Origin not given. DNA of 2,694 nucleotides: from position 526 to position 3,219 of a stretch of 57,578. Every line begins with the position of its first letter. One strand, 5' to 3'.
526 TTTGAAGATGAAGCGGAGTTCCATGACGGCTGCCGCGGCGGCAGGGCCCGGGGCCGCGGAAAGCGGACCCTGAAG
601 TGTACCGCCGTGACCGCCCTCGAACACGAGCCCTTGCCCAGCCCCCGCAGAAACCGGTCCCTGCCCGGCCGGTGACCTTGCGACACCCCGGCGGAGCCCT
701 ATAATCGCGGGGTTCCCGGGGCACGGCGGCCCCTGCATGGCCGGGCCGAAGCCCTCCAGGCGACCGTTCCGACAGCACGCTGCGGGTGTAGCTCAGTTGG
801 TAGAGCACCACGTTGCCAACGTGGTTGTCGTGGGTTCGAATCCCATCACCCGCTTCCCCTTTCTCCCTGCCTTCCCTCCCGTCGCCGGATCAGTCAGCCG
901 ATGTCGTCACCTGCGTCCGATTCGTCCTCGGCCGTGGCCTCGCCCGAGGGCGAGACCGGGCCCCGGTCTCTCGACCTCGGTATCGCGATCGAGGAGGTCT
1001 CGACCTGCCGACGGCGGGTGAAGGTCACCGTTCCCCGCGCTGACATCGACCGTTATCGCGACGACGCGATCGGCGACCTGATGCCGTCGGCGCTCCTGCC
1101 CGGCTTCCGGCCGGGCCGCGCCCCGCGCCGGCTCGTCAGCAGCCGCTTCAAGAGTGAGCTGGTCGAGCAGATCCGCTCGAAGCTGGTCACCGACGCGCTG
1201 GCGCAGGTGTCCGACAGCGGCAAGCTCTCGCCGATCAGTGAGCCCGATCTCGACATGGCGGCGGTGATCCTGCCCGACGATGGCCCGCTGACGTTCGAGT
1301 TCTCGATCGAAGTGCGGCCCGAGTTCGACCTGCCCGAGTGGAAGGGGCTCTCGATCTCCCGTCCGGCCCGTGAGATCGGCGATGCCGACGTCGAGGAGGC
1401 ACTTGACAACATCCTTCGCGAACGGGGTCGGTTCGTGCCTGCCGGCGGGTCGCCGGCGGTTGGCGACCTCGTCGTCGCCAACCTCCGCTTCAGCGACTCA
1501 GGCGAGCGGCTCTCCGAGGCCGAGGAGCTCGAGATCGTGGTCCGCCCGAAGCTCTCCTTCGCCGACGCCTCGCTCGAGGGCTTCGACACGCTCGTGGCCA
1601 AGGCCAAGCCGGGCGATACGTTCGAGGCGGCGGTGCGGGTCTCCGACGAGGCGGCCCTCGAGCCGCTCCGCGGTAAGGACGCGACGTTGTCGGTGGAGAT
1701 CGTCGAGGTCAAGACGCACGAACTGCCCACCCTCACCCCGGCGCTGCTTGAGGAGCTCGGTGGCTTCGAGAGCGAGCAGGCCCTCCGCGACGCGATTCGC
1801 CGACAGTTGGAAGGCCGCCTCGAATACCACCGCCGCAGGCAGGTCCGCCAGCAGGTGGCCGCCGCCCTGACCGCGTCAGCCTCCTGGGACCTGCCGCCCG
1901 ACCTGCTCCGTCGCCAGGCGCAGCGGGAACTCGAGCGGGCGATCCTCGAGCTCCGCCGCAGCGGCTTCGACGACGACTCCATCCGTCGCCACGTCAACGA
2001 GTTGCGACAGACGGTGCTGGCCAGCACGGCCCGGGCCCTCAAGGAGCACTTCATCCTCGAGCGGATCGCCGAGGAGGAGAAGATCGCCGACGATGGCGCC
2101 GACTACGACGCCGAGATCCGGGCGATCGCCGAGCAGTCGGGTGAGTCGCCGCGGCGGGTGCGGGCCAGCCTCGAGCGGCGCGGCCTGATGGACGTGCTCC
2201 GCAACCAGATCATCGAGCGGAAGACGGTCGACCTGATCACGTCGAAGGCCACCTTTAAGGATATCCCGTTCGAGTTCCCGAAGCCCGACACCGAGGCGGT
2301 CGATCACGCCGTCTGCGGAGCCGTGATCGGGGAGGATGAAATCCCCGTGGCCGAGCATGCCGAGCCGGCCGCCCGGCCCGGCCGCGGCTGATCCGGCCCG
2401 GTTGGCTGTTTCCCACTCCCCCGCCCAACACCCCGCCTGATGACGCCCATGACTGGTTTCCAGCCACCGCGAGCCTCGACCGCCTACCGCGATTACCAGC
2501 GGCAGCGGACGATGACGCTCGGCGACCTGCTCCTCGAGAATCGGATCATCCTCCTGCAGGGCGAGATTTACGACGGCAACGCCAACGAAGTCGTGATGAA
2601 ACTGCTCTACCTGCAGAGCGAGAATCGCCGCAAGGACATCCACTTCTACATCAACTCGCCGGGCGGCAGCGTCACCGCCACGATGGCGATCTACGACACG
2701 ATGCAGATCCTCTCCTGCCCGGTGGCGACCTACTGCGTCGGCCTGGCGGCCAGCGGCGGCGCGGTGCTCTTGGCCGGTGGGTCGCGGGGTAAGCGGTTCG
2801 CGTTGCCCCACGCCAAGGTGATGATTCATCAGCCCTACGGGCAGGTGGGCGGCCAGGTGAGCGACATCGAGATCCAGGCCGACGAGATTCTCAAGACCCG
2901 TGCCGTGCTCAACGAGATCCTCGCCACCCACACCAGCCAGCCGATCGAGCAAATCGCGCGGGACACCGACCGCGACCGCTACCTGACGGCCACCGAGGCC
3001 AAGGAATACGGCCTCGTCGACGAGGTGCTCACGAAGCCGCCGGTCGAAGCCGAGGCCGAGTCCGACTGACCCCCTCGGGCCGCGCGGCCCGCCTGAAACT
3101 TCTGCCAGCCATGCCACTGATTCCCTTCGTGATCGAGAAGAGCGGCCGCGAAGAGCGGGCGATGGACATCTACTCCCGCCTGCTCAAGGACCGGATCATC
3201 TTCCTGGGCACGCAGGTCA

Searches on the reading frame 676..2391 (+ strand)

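Call 56: search_protein_families(library=pfam, proteins=[window:676-2391:+], max_evalue=0.001)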
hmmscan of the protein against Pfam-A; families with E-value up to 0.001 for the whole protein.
window:676-2391:+ (571 aa): 2 families
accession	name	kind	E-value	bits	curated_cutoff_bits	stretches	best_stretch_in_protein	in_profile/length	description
PF05697.18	Trigger_N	-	1.5e-31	110.1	22.2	1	104-246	4-144/144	Bacterial trigger factor protein (TF)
PF05698.19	Trigger_C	-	2.2e-17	64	22.7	1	369-522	4-161/162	Bacterial trigger factor protein (TF) C-terminus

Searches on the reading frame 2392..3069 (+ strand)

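Call 56: search_protein_families(library=pfam, proteins=[window:2392-3069:+], max_evalue=0.001)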
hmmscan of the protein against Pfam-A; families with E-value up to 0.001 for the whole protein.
window:2392-3069:+ (225 aa): 2 families
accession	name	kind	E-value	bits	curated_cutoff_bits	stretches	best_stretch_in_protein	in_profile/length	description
PF00574.28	CLP_protease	-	6.7e-75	251.4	20.2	1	38-215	4-181/182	Clp protease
PF25145.1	NfeD1b_N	-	0.00089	19.3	40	0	76-126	27-77/189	NfeD1b, N-terminal domain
